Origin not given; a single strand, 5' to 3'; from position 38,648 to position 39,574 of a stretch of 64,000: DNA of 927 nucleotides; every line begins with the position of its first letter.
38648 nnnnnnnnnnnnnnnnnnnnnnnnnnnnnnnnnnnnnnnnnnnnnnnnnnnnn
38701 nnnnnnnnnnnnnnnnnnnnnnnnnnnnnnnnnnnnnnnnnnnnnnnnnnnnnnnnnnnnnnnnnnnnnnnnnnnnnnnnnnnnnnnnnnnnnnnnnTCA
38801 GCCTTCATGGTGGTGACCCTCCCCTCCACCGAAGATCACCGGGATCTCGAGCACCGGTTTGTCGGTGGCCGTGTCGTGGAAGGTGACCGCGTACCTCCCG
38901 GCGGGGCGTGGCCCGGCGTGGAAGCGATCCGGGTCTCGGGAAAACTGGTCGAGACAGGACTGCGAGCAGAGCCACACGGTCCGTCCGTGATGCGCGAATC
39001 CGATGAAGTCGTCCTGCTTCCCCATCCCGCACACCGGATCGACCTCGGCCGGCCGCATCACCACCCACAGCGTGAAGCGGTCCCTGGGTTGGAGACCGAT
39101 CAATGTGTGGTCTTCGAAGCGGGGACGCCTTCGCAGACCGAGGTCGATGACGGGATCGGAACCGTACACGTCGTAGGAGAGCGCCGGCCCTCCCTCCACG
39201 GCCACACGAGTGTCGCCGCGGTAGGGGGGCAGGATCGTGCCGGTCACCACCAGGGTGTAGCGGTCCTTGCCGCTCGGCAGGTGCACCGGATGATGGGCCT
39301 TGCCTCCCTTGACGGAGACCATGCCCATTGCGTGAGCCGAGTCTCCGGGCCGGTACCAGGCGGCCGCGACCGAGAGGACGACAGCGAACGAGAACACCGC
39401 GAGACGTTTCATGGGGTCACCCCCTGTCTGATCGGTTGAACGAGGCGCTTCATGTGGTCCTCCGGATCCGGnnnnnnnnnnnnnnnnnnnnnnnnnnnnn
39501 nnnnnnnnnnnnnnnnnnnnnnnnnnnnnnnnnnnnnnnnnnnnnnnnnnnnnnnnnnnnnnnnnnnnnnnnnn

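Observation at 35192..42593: Sigma54-driven TonB uptake operon bracketed by Cys-rich microproteins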

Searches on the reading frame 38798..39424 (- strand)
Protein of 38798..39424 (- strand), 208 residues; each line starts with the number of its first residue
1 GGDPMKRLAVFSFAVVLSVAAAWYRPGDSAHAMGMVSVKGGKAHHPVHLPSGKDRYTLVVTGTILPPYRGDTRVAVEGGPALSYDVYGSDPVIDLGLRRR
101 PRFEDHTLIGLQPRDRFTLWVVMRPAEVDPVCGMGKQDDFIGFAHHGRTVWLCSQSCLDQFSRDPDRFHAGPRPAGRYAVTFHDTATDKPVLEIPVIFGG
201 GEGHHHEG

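Call 3: search_protein_families(library=pfam, proteins=[window:38798-39424:-], max_evalue=0.01)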
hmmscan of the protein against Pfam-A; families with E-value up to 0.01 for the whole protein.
window:38798-39424:- (208 aa): 1 family
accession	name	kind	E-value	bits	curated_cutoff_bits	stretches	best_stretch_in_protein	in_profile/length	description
PF04945.19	YHS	-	0.0005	20.5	30.3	1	129-168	3-43/47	YHS domain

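Call 5: search_protein_families(library=ncbifam, proteins=[window:38798-39424:-], max_evalue=0.01)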
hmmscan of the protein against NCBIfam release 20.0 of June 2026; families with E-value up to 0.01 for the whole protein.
window:38798-39424:- (208 aa): 0 families

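Call 29: find_homologous_proteins(query=window:38798-39412:-, max_evalue=0.001)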
Query window:38798-39412:- (204 aa): 112 proteins with E <= 0.001 among 250 candidates.
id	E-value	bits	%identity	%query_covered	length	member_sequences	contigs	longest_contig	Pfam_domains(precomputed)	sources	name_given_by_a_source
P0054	1.7e-137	474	100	100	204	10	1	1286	-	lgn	-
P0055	9.9e-116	403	83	100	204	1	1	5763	-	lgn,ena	-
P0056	1.1e-109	383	80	100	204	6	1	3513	-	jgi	jgi:YHS domain-containing protein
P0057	2.4e-109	382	80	100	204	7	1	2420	-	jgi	-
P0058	1.0e-106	373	77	100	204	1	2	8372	PF04945.20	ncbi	-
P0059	1.5e-100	353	85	86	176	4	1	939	-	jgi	jgi:YHS domain-containing protein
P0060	8.1e-76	272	63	100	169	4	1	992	-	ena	-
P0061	1.0e-75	272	60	95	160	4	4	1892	-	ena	-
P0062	5.9e-75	269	62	100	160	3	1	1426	-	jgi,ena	-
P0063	2.0e-74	268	61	100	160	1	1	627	-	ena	-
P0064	4.9e-74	266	58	95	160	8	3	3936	-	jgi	jgi:hypothetical protein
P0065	5.5e-74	266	58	95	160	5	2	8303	-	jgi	-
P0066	8.9e-74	266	60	100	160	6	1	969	-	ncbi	-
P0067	3.5e-73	264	60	100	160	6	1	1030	-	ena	-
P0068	4.4e-73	263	60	100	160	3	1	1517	-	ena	-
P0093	3.4e-66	241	52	99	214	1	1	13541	PF04945.20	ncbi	-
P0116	1.8e-62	229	51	99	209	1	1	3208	PF04945.20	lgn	-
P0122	9.6e-62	226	49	100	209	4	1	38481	PF04945.20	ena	-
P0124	3.6e-61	224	56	91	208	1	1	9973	PF04945.20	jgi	-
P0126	4.8e-61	224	49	100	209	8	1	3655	PF04945.20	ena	-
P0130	7.8e-61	223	49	100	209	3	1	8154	PF04945.20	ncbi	-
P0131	9.4e-61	223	52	97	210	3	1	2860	PF04945.20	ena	-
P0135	8.8e-59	217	46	99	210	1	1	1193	PF04945.20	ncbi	-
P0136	4.3e-58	214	49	91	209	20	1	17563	PF04945.20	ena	-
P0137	4.7e-58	214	48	99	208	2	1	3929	PF04945.20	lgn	-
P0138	7.2e-58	214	48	100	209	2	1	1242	PF04945.20,PF24273.2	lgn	-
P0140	7.7e-57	210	52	98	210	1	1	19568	-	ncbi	-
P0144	2.3e-54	202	45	96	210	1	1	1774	PF04945.20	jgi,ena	-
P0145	1.6e-53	199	46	98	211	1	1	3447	PF04945.20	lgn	-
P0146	6.5e-52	194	47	94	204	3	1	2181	PF04945.20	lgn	-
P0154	2.1e-44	170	44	99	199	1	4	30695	-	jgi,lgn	-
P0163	4.6e-29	119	34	100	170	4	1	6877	-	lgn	-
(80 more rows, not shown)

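Call 39: find_encoding_contigs(protein=P0154, flank=10000, max_places=1)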
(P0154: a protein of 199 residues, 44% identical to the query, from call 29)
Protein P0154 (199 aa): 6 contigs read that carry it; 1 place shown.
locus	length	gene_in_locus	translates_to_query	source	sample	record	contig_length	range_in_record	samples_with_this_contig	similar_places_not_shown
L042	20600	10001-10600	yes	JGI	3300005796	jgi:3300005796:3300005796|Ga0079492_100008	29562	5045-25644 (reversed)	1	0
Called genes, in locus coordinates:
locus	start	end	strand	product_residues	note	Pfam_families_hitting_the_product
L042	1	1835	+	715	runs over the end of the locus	PF02922:CBM_48, PF00128:Alpha-amylase, PF21156:ISOA1-3_C (weak), PF21331:Isoamylase_C (weak)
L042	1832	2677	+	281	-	PF01370:Epimerase, PF04321:RmlD_sub_bind, PF16363:GDP_Man_Dehyd (weak)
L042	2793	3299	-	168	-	PF00578:AhpC-TSA, PF08534:Redoxin, PF00085:Thioredoxin (weak), PF02630:SCO1-SenC (weak), PF13098:Thioredoxin_2 (weak), PF13905:Thioredoxin_8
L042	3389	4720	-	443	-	PF03721:UDPG_MGDP_dh_N, PF00984:UDPG_MGDP_dh, PF03720:UDPG_MGDP_dh_C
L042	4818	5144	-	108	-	PF00072:Response_reg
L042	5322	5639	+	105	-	-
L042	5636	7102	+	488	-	-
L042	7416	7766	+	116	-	-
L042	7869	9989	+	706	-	PF07715:Plug, PF00593:TonB_dep_Rec_b-barrel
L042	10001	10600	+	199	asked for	-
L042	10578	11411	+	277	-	PF12801:Fer4_5, PF12838:Fer4_7, PF14697:Fer4_21 (weak), PF25160:LdpA_Fe-S-bd, PF00037:Fer4, PF12797:Fer4_2 (weak), PF12837:Fer4_6, PF13237:Fer4_10, +2 more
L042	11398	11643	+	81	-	-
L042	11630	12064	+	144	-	PF01618:MotA_ExbB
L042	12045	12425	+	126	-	PF02472:ExbD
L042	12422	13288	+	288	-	PF03544:TonB_C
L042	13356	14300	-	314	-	PF01073:3Beta_HSD (weak), PF01370:Epimerase, PF07993:NAD_binding_4 (faint), PF16363:GDP_Man_Dehyd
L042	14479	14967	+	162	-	PF17775:YchJ_M-like, PF02810:SEC-C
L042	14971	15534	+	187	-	PF14512:TM1586_NiRdase (faint), PF00881:Nitroreductase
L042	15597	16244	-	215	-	PF03692:CxxCxxCC (weak)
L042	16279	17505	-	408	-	PF00155:Aminotran_1_2, PF01041:DegT_DnrJ_EryC1 (faint)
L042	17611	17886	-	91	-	PF01610:DDE_Tnp_ISL3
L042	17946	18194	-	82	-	PF01610:DDE_Tnp_ISL3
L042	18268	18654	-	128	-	PF01850:PIN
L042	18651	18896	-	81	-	PF02604:PhdYeFM_antitox (weak)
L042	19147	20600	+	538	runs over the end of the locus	PF03060:NMO (faint), PF21607:FabD_helical_ins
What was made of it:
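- A thioredoxin/SCO-like gene lies near L042 (call 39).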

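Call 40: find_encoding_contigs(protein=P0122, flank=10000, max_places=1)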
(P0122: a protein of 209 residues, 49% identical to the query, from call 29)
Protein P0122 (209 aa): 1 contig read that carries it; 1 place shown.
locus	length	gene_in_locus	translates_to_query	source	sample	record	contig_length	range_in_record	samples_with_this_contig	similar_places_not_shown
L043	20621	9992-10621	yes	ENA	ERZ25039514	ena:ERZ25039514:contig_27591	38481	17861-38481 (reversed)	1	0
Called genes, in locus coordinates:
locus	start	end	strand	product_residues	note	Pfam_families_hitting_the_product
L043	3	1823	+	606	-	?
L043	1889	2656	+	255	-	-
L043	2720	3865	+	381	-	PF00989:PAS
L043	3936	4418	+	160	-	PF07238:PilZ (weak)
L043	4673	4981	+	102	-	PF05573:NosL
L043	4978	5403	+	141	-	-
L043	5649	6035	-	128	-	-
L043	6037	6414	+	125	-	PF02518:HATPase_c, PF14501:HATPase_c_5 (weak)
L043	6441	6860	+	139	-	PF00072:Response_reg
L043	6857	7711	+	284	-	PF00072:Response_reg, PF00196:GerE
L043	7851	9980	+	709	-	PF07715:Plug, PF00593:TonB_dep_Rec_b-barrel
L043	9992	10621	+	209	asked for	PF04945:YHS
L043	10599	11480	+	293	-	PF12801:Fer4_5, PF12837:Fer4_6 (faint), PF25160:LdpA_Fe-S-bd (weak), PF13237:Fer4_10 (weak), PF12838:Fer4_7 (weak), PF13187:Fer4_9 (weak)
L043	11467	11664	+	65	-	-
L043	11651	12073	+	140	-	PF01618:MotA_ExbB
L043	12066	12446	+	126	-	PF02472:ExbD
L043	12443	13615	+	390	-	PF03544:TonB_C, PF13103:TonB_2 (weak)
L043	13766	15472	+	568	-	PF14522:Cytochrome_C7 (faint), PF14537:Cytochrom_c3_2 (faint), PF22113:Mtrc-MtrF_II-IV_dom (faint)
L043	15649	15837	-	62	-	-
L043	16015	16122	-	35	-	-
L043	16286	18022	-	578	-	PF19864:Radical_SAM_N2, PF04055:Radical_SAM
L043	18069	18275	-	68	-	-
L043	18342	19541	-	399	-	PF00091:Tubulin, PF12327:FtsZ_C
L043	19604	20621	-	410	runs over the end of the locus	PF11104:PilM_2 (faint), PF14450:FtsA, PF02491:SHS2_FTSA, PF06723:MreB_Mbl, PF14450:FtsA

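Call 41: find_encoding_contigs(protein=P0163, flank=10000, max_places=1)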
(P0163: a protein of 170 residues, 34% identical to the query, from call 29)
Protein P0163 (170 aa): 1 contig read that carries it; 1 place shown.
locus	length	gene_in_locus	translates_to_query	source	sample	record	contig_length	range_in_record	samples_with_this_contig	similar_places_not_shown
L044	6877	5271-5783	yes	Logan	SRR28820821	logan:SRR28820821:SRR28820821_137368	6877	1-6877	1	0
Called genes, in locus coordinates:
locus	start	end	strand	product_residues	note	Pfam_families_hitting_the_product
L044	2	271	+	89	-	?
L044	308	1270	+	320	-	PF00586:AIRS, PF02769:AIRS_C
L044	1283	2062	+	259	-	PF01925:TauE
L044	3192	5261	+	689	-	PF07715:Plug, PF00593:TonB_dep_Rec_b-barrel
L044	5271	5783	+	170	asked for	-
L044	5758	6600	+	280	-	PF12801:Fer4_5, PF12801:Fer4_5, PF12838:Fer4_7 (weak), PF14697:Fer4_21 (weak), PF25160:LdpA_Fe-S-bd (weak), PF13237:Fer4_10 (weak), PF12838:Fer4_7 (weak), PF13187:Fer4_9 (weak), +1 more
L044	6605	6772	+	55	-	-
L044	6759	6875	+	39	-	?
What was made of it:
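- TauE and an AIRS-domain protein lie upstream of the cassette in L044 (call 41).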

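Call 55: predict_structure(alignment_id=A4)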
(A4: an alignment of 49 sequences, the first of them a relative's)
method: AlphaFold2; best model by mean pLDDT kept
length: 204 residues; sequences in the alignment: 49
mean_pLDDT: 89.6   pTM: 0.78
mean pLDDT of the five models: 89.6, 89.1, 88.4, 88.0, 87.2
residues with pLDDT >= 90: 142; 70-90: 49; 50-70: 6; < 50: 7
segments of 3 or more residues with pLDDT < 50: 198-204
pLDDT, mean of each block of 10 residues (from residue 1): 94 88 87 92 89 95 98 92 84 86 97 95 90 93 92 96 79 95 98 73 42
secondary structure, 60 per line:
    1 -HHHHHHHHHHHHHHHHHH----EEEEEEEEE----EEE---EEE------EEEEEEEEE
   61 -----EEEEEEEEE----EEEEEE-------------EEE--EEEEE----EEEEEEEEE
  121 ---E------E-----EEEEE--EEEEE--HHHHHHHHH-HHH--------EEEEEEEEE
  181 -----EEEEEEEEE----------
elements in order: H2-19 E24-32 E37-39 E43-45 E52-60 E66-74 E79-84 E98-100 E103-107 E112-120 E137-141 E144-148 H151-159 E172-180 E186-194
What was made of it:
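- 38798..39412 (-): g3: membrane-anchored periplasmic beta-sandwich protein with an inserted YHS/TRASH-like DPVCG...C..C module and a C-terminal GHHHEG tail. AF2 pLDDT 89.6: N-terminal helix 2-19, beta-sandwich, inserted small domain (call 55).
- On YHS domain (PF04945): AF2 shows a separate inserted mini-domain (call 55).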

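Call 58: fold_search(model_id=the predicted structure, library=pdb)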
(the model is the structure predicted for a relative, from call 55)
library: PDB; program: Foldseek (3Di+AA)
matches with E <= 10: 1059; with E <= 0.001: 5
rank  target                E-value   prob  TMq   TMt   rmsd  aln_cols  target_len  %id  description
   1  9ix9_A                3.6e-04  1.00  0.38  0.30   6.8       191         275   17  Mutant H286T Crystal Structure of Two-domain bacterial laccase from the actinobacterium Streptomyces carpinensis VKM A (released 2025-08-06)
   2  8aip                  5.5e-04  1.00  0.39  0.30   6.7       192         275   16  Crystal Structure of Two-domain bacterial laccase from the actinobacterium Streptomyces carpinensis VKM Ac-1300 (released 2023-08-16)
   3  7pes_B                8.1e-04  1.00  0.37  0.29   6.2       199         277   14  Crystal Structure of Two-Domain Laccase mutant M199G from Streptomyces griseoflavus (released 2022-01-19)
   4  6zij_F                8.6e-04  1.00  0.38  0.30   6.0       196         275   14  Crystal Structure of Two-Domain Laccase mutant R240H from Streptomyces griseoflavus (released 2021-05-05)
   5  7pen_A                9.1e-04  1.00  0.36  0.28   6.3       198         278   15  Crystal Structure of Two-Domain Laccase mutant Y230A from Streptomyces griseoflavus (released 2022-01-19)
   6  6s0o_B                1.0e-03  1.00  0.38  0.29   6.5       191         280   15  Crystal Structure of Two-Domain Laccase from Streptomyces griseoflavus produced at 0.25 mM copper sulfate in growth me (released 2019-07-17)
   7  8u8q_A                1.1e-03  1.00  0.37  0.29   6.7       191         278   14  V290N/S292F Streptomyces coelicolor Laccase (released 2023-11-15)
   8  7pen_B                1.1e-03  1.00  0.37  0.29   6.9       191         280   15  Crystal Structure of Two-Domain Laccase mutant Y230A from Streptomyces griseoflavus (released 2022-01-19)
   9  6zij_B                1.2e-03  1.00  0.38  0.29   6.8       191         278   15  Crystal Structure of Two-Domain Laccase mutant R240H from Streptomyces griseoflavus (released 2021-05-05)
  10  7pfr_C                1.2e-03  1.00  0.36  0.28   6.4       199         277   14  Crystal Structure of Two-Domain Laccase mutant M199A from Streptomyces griseoflavus (released 2022-01-19)
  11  4n8u_B                1.2e-03  1.00  0.37  0.29   6.8       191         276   14  Two-Domain Laccase from Streptomyces viridochromogenes at 2.4 A resolution AC629 (released 2014-10-29)
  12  4gxf_A                1.2e-03  1.00  0.37  0.29   6.9       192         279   14  Role of the biradical intermediate observed during the turnover of SLAC: A two-domain laccase from Streptomyces coelic (released 2012-09-19)
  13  4gyb                  1.3e-03  1.00  0.38  0.29   6.7       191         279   14  Two-domain laccase from streptomyces lividans at 2.4 A resolution AC1709 (released 2013-10-02)
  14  7pfr_F                1.3e-03  1.00  0.38  0.29   6.8       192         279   14  Crystal Structure of Two-Domain Laccase mutant M199A from Streptomyces griseoflavus (released 2022-01-19)
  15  3kw8                  1.3e-03  1.00  0.38  0.30   6.5       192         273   14  Two-domain laccase from Streptomyces coelicolor at 2.3 A resolution (released 2010-12-08)
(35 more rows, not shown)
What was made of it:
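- The g3 cupredoxin resemblance is weak, TM 0.38 (call 58).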

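Call 68: search_protein_representatives(alignment_id=A4)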
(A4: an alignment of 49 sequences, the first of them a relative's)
Query: 49 sequences, 207 profile positions. Proteins with E-value up to 0.001 (for the whole library): 1629; up to 1e-10: 235; up to 1e-30: 46. The best 150 are listed.
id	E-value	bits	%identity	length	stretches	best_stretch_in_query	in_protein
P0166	1.7e-78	279.4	-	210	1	2-204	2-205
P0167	5.8e-69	248.2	-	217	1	5-205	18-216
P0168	8.3e-66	237.9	-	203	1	3-204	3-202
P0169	1.6e-64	233.7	-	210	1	4-205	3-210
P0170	3.6e-64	232.6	-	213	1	3-203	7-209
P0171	1.2e-61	224.3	-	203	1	1-205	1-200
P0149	1.4e-60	220.9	-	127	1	3-126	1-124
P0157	6.1e-59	215.5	-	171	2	1-127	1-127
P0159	8.1e-59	215.1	-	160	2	3-123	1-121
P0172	1.8e-58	213.9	-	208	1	4-205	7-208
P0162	4.1e-58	212.8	-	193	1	4-200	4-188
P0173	4.4e-57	209.4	-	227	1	1-206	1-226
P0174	1.7e-56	207.5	-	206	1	1-200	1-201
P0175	2.2e-56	207.1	-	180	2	2-135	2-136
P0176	5.6e-56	205.8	-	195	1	2-205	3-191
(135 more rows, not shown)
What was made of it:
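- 38798..39412 (-): About 46 clusters at E<1e-30 among 1.8 billion representatives (call 68).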

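Call 69: find_encoding_contigs(protein=P0093, flank=10000, max_places=1)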
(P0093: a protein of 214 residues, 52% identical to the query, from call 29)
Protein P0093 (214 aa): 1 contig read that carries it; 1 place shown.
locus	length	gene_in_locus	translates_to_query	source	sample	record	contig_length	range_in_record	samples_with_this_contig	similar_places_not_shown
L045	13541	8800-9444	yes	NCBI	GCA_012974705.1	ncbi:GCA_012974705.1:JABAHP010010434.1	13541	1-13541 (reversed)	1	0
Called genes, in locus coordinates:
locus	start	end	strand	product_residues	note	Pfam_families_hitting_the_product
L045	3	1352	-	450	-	?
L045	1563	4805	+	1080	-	PF13185:GAF_2, PF08448:PAS_4, PF13426:PAS_9, PF08447:PAS_3, PF00989:PAS, PF08448:PAS_4, PF13188:PAS_8, PF13426:PAS_9, +14 more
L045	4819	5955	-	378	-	PF00155:Aminotran_1_2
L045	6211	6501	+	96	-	-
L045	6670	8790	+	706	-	PF07715:Plug, PF00593:TonB_dep_Rec_b-barrel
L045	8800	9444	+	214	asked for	PF04945:YHS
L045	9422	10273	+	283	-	PF12801:Fer4_5, PF25160:LdpA_Fe-S-bd (faint), PF00037:Fer4 (faint), PF12801:Fer4_5, PF12838:Fer4_7 (weak), PF13237:Fer4_10 (weak), PF12838:Fer4_7 (weak), PF13187:Fer4_9 (weak), +2 more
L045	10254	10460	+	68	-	-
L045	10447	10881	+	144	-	PF01618:MotA_ExbB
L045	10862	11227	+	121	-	PF02472:ExbD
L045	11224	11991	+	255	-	PF13103:TonB_2, PF03544:TonB_C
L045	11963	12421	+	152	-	PF10080:FtrD-like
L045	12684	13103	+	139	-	PF00430:ATP-synt_B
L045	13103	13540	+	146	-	?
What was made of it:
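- An FtrD-like protein follows TonB in L045 (call 69).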

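Call 70: find_encoding_contigs(protein=P0140, flank=10000, max_places=1)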
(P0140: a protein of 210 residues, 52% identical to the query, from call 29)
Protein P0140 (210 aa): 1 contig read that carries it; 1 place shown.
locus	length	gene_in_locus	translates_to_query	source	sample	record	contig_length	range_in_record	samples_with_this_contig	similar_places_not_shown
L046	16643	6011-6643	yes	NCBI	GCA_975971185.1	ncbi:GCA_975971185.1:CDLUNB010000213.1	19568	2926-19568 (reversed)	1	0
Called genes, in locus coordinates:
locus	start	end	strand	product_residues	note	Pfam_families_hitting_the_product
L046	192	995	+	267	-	PF00106:adh_short, PF08659:KR, PF13561:adh_short_C2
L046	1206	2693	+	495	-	PF08448:PAS_4 (faint), PF13188:PAS_8 (weak), PF00158:Sigma54_activat, PF14532:Sigma54_activ_2, PF07728:AAA_5 (weak), PF25601:AAA_lid_14, PF02954:HTH_8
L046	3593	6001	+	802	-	PF13620:CarboxypepD_reg, PF22904:NOMO1-like_2nd (weak), PF07715:Plug, PF00593:TonB_dep_Rec_b-barrel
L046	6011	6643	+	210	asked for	-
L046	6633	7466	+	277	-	PF12801:Fer4_5, PF12838:Fer4_7, PF00037:Fer4 (weak), PF12797:Fer4_2 (weak), PF12837:Fer4_6 (weak), PF13187:Fer4_9 (weak), PF13237:Fer4_10 (weak)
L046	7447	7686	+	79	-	-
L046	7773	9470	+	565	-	PF13365:Trypsin_2, PF11617:Cu-binding_MopE (weak)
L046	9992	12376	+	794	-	PF07731:Cu-oxidase_2 (weak)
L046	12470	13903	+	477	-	PF25919:BSH_CusB (weak), PF25973:BSH_CzcB, PF25954:Beta-barrel_RND_2, PF25967:RND-MFP_C (faint), PF25975:CzcB_C, PF04945:YHS (weak)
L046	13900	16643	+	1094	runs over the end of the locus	PF00873:ACR_tran, PF03176:MMPL (faint)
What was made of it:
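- Neighbours elsewhere: NosL in L043 (call 40), and MopE-like, Cu-oxidase-like and CusBA(YHS) genes directly downstream in L046 (call 70).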
